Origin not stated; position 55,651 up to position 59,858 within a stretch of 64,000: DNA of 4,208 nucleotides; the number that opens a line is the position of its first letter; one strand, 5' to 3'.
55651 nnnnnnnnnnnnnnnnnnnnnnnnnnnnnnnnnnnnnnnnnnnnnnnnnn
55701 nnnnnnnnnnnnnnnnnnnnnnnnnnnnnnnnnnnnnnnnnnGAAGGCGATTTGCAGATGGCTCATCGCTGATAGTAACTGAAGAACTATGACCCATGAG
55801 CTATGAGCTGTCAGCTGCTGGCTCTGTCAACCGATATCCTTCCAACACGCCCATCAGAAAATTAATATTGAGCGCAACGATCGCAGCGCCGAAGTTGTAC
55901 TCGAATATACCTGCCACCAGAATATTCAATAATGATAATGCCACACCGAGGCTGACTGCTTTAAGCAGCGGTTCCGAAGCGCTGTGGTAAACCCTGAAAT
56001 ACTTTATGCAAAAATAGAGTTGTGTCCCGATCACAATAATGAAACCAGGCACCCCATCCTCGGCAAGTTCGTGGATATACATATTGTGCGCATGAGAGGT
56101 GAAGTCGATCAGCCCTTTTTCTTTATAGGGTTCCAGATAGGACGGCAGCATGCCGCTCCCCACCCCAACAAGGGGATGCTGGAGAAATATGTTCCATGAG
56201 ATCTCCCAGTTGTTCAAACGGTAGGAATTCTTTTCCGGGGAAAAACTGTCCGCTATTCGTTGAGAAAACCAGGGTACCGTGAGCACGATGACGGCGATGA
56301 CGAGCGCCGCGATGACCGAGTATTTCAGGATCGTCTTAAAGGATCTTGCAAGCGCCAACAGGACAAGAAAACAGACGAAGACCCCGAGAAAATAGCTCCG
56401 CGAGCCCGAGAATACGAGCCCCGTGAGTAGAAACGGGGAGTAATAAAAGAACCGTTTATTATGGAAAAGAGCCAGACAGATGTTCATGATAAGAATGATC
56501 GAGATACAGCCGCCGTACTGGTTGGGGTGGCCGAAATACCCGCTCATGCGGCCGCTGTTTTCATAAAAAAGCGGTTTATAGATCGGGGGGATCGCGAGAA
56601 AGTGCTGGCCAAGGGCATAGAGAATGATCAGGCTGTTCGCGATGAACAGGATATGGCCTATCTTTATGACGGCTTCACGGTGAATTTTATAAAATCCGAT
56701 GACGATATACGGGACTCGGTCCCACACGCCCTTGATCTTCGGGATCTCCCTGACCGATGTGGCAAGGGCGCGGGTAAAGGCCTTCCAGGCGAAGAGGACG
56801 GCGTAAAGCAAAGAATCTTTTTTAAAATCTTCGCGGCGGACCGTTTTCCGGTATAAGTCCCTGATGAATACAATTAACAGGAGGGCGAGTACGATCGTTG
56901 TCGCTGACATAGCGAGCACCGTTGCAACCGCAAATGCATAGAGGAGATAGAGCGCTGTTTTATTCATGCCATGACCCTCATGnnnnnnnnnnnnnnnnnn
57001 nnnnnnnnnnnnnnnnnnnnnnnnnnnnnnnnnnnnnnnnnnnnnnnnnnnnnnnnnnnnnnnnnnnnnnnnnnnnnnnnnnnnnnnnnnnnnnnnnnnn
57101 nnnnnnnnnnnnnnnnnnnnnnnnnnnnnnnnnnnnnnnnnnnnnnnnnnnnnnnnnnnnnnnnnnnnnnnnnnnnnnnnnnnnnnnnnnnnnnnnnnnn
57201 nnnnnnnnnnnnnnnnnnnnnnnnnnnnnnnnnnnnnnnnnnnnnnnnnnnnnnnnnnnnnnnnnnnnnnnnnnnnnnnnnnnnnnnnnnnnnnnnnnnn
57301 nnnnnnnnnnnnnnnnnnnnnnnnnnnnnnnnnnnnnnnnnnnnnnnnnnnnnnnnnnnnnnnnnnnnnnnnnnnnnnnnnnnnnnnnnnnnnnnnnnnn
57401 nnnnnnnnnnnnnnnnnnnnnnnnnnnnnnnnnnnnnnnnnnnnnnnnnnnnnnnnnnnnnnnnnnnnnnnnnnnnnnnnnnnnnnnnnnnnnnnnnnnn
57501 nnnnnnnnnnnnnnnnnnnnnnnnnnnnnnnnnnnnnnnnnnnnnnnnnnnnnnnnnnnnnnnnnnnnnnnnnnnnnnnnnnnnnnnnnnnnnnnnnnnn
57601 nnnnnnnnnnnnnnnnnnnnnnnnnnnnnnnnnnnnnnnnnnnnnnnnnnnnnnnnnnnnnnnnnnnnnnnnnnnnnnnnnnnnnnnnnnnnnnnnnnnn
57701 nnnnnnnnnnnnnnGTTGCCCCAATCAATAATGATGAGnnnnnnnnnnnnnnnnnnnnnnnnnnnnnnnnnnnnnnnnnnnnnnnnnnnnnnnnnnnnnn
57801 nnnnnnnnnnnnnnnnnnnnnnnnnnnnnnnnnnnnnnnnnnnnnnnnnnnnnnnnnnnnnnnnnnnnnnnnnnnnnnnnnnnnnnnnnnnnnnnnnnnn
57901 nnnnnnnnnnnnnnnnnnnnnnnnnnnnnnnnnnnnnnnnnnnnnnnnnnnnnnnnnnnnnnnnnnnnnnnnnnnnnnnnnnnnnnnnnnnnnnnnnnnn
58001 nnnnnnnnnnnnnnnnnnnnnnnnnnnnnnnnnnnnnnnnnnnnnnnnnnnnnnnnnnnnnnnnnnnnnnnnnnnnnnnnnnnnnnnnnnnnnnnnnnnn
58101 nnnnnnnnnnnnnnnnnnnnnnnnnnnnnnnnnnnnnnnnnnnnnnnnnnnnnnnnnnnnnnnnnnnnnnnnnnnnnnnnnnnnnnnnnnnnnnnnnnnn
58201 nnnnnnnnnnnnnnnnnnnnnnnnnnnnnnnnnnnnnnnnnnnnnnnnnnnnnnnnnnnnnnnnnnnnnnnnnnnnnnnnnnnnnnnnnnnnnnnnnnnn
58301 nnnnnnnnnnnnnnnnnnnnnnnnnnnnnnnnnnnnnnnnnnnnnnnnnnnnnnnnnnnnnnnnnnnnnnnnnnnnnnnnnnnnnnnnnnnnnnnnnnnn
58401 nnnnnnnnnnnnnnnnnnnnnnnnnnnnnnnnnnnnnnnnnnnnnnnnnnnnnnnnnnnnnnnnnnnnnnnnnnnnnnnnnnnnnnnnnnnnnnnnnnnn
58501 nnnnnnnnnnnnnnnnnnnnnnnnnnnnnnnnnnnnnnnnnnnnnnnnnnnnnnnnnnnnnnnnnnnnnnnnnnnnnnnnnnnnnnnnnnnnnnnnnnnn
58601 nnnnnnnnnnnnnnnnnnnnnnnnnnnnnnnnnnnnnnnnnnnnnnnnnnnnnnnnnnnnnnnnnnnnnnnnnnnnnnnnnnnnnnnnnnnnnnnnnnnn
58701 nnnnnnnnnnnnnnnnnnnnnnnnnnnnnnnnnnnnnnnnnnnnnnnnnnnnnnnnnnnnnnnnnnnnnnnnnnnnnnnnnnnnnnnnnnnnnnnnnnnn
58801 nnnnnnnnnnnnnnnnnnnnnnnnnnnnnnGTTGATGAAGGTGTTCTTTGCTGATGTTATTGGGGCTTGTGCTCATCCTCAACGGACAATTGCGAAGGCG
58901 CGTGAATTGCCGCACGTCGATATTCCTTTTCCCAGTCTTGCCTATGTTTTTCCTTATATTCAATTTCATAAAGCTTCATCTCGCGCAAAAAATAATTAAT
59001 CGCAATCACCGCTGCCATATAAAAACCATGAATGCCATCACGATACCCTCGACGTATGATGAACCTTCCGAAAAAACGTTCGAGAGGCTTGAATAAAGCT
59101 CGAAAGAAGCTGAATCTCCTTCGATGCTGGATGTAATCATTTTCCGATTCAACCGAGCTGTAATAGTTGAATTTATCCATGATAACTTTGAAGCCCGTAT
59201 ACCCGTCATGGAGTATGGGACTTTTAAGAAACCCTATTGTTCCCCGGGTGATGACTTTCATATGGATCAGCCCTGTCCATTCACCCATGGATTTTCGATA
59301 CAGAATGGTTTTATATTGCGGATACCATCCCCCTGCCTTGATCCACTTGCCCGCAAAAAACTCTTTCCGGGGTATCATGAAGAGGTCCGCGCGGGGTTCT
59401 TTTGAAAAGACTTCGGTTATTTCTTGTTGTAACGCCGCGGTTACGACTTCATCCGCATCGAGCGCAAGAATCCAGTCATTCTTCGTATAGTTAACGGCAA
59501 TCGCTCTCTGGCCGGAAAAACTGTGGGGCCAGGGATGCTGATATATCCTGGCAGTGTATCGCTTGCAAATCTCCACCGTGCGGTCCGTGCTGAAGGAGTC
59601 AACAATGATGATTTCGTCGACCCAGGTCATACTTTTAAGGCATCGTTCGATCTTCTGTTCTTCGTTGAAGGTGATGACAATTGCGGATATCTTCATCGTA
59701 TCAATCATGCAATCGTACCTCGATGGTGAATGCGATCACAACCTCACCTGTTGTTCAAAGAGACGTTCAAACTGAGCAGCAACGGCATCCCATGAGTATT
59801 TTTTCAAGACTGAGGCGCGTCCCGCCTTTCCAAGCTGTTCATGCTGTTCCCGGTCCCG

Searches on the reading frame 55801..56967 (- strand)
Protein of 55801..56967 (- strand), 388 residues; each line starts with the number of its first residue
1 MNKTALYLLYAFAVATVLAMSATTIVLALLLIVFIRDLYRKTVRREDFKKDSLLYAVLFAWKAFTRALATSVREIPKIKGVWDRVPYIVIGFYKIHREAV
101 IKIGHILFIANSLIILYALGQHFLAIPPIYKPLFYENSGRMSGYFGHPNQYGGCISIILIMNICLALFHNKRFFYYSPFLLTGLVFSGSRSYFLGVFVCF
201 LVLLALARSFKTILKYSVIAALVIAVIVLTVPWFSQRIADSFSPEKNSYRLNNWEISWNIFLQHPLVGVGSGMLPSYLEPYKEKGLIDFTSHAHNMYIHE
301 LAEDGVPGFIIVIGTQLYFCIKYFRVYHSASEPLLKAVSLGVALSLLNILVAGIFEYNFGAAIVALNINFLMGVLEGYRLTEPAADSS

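Call 64: search_protein_families(library=pfam, proteins=[window:55801-56967:-], max_evalue=0.0001)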
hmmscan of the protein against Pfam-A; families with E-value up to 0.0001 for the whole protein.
window:55801-56967:- (388 aa): 1 family
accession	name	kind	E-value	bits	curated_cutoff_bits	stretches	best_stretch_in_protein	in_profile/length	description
PF04932.20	Wzy_C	-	1.1e-22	80.8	31.7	1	179-313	5-149/149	O-Antigen ligase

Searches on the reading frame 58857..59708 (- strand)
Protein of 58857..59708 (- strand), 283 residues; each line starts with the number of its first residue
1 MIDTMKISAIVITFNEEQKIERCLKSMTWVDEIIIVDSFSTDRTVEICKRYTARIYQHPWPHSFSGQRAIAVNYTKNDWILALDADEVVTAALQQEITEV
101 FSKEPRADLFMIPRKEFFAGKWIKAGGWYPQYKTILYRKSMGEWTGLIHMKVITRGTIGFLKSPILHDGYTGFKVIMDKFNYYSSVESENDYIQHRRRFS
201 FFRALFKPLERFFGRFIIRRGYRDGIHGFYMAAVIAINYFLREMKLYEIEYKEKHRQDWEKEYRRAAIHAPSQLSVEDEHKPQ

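Call 64: search_protein_families(library=pfam, proteins=[window:58857-59708:-], max_evalue=0.0001)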
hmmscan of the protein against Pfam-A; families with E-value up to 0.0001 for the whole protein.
window:58857-59708:- (283 aa): 2 families
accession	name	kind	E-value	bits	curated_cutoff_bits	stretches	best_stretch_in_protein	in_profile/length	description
PF00535.33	Glycos_transf_2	-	4e-21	76.1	23.3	1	8-140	1-145/168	Glycosyl transferase family 2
PF13704.12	Glyco_tranf_2_4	-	1.9e-06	28.7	27.5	1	15-90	2-85/98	Glycosyl transferase family 2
